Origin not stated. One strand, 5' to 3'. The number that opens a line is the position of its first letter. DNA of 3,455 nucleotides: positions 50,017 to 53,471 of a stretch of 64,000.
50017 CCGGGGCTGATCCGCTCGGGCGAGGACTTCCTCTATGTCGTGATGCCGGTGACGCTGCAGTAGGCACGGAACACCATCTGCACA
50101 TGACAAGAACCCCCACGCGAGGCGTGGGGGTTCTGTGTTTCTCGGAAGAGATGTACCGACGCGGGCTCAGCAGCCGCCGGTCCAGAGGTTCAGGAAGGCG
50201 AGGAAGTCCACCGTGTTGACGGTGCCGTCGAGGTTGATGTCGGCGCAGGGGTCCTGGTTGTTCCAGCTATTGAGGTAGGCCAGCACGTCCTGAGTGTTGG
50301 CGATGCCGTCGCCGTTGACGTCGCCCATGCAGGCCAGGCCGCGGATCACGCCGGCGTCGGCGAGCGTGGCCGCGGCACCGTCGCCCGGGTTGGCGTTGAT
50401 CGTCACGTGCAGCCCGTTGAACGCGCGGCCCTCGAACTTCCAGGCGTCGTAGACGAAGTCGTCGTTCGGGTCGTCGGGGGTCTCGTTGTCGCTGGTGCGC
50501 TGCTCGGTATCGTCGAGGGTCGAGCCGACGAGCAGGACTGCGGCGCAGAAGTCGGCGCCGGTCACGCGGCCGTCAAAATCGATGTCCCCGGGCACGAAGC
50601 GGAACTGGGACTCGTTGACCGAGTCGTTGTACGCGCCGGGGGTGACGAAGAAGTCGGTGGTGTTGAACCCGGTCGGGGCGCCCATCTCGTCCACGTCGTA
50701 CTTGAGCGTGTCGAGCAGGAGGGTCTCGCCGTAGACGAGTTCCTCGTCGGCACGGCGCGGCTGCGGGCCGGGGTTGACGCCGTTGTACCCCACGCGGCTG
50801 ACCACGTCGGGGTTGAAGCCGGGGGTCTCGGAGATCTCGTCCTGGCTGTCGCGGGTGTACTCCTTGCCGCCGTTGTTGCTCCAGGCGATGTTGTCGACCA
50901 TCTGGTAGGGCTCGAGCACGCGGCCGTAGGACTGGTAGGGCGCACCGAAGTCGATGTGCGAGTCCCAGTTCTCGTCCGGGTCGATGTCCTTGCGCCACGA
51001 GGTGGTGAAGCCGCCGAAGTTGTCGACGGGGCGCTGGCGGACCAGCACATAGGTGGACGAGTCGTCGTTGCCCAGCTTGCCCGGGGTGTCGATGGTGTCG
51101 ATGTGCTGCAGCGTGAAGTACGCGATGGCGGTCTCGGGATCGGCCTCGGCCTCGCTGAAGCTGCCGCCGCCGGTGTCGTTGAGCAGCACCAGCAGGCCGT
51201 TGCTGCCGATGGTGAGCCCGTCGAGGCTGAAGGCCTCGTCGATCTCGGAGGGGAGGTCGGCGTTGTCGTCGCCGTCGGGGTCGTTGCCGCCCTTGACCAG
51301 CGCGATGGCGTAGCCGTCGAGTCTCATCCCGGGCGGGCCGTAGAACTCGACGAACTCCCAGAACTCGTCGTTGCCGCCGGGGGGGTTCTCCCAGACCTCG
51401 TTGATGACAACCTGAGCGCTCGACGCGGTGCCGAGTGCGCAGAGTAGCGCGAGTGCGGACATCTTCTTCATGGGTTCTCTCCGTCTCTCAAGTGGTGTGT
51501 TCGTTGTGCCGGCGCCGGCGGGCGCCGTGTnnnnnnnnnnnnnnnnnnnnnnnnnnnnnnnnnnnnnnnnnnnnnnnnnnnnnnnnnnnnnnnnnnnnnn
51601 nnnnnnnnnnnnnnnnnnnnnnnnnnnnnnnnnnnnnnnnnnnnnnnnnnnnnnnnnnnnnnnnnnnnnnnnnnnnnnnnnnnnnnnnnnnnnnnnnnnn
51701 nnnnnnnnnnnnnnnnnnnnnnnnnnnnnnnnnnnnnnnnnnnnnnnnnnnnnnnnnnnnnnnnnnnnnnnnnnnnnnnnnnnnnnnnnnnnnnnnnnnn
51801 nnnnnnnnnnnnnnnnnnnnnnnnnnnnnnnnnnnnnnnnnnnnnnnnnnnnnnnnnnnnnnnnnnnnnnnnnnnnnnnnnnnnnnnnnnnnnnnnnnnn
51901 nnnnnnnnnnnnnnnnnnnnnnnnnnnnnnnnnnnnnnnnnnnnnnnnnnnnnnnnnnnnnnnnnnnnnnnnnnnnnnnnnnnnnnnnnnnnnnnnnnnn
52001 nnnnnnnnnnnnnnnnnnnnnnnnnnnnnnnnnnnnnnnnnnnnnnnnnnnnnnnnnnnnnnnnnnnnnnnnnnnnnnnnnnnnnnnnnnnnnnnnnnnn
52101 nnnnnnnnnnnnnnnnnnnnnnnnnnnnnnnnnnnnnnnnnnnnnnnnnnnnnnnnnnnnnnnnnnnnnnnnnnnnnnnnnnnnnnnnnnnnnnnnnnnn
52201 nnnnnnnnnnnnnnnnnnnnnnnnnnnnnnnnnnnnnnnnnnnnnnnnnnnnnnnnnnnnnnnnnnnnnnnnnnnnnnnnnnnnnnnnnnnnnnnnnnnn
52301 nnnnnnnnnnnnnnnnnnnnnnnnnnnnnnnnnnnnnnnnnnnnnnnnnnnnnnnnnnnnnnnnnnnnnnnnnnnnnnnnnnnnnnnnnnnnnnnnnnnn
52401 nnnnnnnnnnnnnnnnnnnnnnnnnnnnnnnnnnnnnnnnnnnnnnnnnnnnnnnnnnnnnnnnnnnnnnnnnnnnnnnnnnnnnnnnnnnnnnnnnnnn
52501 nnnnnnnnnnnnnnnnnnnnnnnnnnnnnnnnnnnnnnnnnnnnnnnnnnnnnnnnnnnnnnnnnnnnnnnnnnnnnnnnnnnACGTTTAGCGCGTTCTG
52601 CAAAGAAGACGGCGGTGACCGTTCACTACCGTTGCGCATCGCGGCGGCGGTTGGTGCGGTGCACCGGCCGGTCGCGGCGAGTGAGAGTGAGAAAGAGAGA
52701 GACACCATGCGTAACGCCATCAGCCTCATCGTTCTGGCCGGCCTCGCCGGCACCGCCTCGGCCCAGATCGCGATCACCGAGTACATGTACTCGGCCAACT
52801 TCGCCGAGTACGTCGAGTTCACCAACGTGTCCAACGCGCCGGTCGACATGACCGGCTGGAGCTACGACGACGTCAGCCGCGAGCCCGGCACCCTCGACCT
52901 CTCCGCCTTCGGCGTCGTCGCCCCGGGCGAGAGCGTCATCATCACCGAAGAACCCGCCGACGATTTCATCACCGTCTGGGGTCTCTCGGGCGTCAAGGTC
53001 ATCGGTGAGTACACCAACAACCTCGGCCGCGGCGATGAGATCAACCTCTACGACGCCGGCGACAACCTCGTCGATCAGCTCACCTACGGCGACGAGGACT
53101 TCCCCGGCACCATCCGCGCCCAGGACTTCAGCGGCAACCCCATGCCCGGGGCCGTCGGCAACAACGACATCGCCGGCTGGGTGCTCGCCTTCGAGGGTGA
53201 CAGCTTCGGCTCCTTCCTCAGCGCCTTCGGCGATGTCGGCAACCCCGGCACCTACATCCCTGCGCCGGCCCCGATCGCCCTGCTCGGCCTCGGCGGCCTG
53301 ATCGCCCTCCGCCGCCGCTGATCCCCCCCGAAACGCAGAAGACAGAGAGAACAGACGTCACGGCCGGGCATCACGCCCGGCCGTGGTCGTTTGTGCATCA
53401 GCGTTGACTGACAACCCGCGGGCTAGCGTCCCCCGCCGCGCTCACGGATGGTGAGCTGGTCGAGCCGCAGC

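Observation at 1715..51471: Thirteen proteins in one 64-kb window end in the same double EF-hand/dockerin-like module with a terminal Cys, and no cohesin-like partner is in sight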

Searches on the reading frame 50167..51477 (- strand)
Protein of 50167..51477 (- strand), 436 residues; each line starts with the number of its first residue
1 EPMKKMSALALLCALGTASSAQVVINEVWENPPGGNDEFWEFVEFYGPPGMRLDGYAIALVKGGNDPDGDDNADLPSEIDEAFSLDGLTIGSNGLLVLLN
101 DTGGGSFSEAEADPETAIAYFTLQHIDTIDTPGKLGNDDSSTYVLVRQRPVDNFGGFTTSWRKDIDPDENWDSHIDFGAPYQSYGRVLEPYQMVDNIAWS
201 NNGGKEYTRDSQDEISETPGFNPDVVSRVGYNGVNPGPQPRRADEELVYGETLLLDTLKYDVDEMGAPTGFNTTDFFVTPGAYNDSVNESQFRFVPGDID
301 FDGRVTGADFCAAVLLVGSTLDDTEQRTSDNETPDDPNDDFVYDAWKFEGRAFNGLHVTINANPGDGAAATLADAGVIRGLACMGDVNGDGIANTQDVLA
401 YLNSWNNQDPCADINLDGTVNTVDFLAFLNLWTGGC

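Call 9: search_protein_families(library=ncbifam, proteins=[window:50167-51477:-], max_evalue=0.01)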
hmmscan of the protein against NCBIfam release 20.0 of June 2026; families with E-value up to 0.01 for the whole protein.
window:50167-51477:- (436 aa): 1 family
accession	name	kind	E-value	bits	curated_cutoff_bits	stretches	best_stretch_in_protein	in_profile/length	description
NF041540.1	dockerin_GC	domain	4.2e-14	52.7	29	1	383-436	1-67/67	GC-type dockerin domain-anchored protein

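Call 10: search_protein_families(library=pfam, proteins=[window:50167-51477:-], max_evalue=0.01)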
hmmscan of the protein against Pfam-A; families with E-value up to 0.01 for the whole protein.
window:50167-51477:- (436 aa): 2 families
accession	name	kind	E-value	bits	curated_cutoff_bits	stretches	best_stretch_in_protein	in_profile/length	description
PF00404.24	Dockerin_1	-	5.5e-05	23.7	22.9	1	385-426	2-50/57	Dockerin type I domain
PF00932.25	LTD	-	0.0064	17.3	34.3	0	18-64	3-48/109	Lamin Tail Domain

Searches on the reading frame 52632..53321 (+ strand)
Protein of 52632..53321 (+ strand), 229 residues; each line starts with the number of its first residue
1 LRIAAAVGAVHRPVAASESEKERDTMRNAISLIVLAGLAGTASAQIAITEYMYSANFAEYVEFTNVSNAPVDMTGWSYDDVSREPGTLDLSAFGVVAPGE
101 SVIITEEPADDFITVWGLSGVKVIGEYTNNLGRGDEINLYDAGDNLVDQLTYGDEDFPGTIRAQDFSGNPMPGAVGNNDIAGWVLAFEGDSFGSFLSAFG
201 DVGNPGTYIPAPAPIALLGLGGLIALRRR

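Call 14: search_protein_families(library=pfam, proteins=[window:52632-53321:+], max_evalue=0.01)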
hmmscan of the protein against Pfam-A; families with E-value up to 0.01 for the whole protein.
window:52632-53321:+ (229 aa): 1 family
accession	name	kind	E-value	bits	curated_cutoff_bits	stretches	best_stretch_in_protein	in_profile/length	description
PF00932.25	LTD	-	9.9e-18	64.9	34.3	1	41-153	3-108/109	Lamin Tail Domain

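Call 54: search_protein_families(library=ncbifam, proteins=[window:52632-53321:+], max_evalue=0.01)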
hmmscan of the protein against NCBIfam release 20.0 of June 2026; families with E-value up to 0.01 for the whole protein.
window:52632-53321:+ (229 aa): 2 families
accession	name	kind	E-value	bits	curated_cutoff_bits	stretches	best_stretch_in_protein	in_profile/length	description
NF041927.1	Xrt_dep_XDP1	equivalog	0.00034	20.7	125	0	204-229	214-241/242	exosortase-dependent surface protein XDP1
NF033680.1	exonuc_ExeM-GG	exception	0.00068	17.8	1300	1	29-77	9-57/884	extracellular exonuclease ExeM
